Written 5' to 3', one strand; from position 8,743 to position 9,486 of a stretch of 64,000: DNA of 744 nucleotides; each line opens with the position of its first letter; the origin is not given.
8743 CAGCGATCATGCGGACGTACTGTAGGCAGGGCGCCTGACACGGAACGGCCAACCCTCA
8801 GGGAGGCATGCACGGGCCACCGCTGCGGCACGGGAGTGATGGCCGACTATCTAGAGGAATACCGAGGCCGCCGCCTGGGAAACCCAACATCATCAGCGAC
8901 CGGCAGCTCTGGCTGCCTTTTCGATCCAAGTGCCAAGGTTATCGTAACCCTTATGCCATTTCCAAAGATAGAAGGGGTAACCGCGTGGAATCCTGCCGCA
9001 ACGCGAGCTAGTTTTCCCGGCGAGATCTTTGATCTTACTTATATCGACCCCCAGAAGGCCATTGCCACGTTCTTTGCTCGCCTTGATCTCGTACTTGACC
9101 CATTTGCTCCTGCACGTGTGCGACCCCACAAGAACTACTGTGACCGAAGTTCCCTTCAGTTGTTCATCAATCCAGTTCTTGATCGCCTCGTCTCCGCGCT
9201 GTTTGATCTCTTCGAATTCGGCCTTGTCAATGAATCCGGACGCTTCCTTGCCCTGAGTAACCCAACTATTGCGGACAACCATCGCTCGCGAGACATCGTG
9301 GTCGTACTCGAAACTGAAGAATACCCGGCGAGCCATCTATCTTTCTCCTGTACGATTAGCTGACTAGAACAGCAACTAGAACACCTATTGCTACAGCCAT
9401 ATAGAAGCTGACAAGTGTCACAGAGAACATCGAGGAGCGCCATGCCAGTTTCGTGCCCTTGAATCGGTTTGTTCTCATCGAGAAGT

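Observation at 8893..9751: Low-GC TIR-like (DUF1863/ThsB-like) plus small 3-TM membrane protein module sitting exactly in a drmMI-drmA junction: candidate undescribed defence module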

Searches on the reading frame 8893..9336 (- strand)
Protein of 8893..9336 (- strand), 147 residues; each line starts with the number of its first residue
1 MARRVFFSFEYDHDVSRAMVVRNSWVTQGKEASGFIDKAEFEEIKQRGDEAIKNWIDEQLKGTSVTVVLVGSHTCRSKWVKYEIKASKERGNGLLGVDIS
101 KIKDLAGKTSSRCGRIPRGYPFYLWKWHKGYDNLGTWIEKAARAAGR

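Call 3: search_protein_families(library=pfam, proteins=[window:8893-9336:-], max_evalue=1)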
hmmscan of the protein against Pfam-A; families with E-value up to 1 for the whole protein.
window:8893-9336:- (147 aa): 4 families
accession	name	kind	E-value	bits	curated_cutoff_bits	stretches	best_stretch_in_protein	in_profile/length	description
PF08937.16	ThsB_TIR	-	2.6e-24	85.9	21.2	1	6-101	1-97/100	Thoeris protein ThsB, TIR-like domain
PF13676.11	TIR_2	-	0.0011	19.9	28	1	46-89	35-77/122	TIR domain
PF09851.14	SHOCT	-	0.058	13.6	27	1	32-47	11-26/28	Short C-terminal domain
PF24786.1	RXYLT1_N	-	0.087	13.5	25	1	54-86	79-114/140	RXYLT1 N-terminal domain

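Call 4: search_protein_families(library=padloc, proteins=[window:8893-9336:-], max_evalue=0.1)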
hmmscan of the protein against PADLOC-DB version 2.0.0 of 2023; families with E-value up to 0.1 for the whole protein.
window:8893-9336:- (147 aa): 9 families
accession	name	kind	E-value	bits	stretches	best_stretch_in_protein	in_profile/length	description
PDLC00431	ThsB1|ThsB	-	7.5e-58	193.5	1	1-147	1-162/162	TIR-like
PDLC04688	PDC-M50B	-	1.8e-48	162.8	1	1-144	1-158/162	-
PDLC00433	ThsB1|ThsB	-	7e-37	125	1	1-112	1-109/164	TIR-like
PDLC00429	ThsB1|ThsB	-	4.8e-07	28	1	4-97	6-100/167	TIR-like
PDLC00438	ThsB1|ThsB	-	2.2e-06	25.8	1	1-74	1-70/206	TIR-like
PDLC00418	ThsB1|ThsB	-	3.2e-06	25.1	1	4-98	6-99/155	TIR-like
PDLC00428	ThsB1|ThsB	-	4.9e-06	25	1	1-87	1-100/219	TIR-like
PDLC00436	ThsB1|ThsB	-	0.0053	14.3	1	18-84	48-113/183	TIR-like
PDLC03015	TIR-NLR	-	0.032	10.9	1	19-89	15-79/824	-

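Call 27: search_solved_structures(query=window:8893-9336:-, max_evalue=1, show_alignments=2)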
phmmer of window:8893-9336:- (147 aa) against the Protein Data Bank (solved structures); distinct sequences matched with E-value up to 1: 5.
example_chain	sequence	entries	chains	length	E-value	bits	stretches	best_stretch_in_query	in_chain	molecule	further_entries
9b7d_A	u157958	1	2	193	9.2e-24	87.3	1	1-123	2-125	Putative cyclic ADP-D-ribose synthase ThsB1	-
6lhy_A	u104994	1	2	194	9.3e-24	87.3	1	1-123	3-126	DUF1863 domain-containing protein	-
8wcf_A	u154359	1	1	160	2.8e-20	76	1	1-103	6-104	Molecular chaperone Tir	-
8fz9_A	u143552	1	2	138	8.1e-07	32.3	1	1-129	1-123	TIR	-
3mpi_A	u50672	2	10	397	0.17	15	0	78-115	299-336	Glutaryl-CoA dehydrogenase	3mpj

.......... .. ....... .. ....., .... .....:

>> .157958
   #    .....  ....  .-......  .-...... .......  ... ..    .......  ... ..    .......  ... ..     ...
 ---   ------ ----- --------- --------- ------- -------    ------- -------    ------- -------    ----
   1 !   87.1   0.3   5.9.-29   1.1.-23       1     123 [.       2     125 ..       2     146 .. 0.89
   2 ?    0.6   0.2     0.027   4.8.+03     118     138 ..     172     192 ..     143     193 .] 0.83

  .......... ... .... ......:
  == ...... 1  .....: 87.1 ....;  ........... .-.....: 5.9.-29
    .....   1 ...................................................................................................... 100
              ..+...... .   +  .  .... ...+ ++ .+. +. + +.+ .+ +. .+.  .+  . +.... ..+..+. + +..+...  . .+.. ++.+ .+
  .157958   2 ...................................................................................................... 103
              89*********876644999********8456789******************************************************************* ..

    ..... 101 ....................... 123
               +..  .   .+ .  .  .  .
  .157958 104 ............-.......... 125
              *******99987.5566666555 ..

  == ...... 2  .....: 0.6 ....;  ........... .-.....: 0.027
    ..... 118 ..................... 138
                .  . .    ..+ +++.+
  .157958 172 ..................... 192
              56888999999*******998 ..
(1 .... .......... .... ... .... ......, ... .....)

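Call 66: list_cluster_members(proteins=[P0001, window:8893-9336:-])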
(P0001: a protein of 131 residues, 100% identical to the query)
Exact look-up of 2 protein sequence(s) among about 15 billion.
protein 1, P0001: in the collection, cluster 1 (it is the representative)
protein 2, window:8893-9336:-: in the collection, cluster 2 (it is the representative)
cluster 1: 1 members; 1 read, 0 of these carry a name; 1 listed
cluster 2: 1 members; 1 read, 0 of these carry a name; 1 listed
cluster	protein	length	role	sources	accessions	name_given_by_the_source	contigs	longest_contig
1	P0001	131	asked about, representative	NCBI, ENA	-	-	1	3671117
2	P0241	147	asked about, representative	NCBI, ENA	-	-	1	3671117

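Call 77: search_protein_families(library=ncbifam, proteins=[window:8893-9336:-], max_evalue=0.01)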
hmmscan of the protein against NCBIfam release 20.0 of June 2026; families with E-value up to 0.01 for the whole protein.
window:8893-9336:- (147 aa): 0 families
